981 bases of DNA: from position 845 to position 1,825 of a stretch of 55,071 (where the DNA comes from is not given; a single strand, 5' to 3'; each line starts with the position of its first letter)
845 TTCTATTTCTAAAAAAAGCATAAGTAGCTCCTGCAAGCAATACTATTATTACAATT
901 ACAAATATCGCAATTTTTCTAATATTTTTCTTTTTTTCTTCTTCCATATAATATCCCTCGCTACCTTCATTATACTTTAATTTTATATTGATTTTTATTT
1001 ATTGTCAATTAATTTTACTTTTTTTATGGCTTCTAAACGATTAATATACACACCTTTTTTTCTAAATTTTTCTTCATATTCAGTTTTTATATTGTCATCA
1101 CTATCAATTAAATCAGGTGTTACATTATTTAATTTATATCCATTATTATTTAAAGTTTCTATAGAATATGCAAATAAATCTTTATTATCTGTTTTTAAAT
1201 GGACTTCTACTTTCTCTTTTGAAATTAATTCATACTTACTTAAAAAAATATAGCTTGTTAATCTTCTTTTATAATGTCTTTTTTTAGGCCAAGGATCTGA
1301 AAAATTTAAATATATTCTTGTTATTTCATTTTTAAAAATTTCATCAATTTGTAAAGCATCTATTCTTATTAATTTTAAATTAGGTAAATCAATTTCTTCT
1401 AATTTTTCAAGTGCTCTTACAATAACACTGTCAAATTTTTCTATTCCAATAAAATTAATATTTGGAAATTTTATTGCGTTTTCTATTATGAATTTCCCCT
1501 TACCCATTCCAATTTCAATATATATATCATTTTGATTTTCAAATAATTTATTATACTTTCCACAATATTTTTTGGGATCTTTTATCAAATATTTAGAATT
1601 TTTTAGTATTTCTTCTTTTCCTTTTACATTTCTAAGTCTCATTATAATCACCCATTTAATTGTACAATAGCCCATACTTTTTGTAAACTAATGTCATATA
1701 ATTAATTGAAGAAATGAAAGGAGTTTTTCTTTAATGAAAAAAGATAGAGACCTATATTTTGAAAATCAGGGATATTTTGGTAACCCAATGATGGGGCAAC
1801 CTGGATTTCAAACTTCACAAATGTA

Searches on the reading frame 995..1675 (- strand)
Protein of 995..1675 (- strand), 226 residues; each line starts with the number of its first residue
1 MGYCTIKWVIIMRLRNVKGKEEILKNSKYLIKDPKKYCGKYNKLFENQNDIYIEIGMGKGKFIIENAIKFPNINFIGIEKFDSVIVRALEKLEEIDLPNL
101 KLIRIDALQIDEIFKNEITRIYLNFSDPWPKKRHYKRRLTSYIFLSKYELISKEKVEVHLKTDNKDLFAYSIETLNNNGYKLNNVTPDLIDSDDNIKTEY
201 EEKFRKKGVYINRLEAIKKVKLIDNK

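Call 20: find_encoding_contigs(protein=window:995-1675:-, flank=10000, max_places=3)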
Protein window:995-1675:- (226 aa): 1 contig read that carries it; 1 place shown.
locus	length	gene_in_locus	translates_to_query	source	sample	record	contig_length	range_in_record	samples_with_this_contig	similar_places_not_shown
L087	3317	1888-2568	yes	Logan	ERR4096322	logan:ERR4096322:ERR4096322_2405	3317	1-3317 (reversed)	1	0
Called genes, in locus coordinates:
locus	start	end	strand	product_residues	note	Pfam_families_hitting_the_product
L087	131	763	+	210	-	-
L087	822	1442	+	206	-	PF09997:DUF2238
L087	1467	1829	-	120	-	-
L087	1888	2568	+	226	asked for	PF02390:Methyltransf_4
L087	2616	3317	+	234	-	?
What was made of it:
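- Tried and rejected: One gave only a 3-kb contig (call 20).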
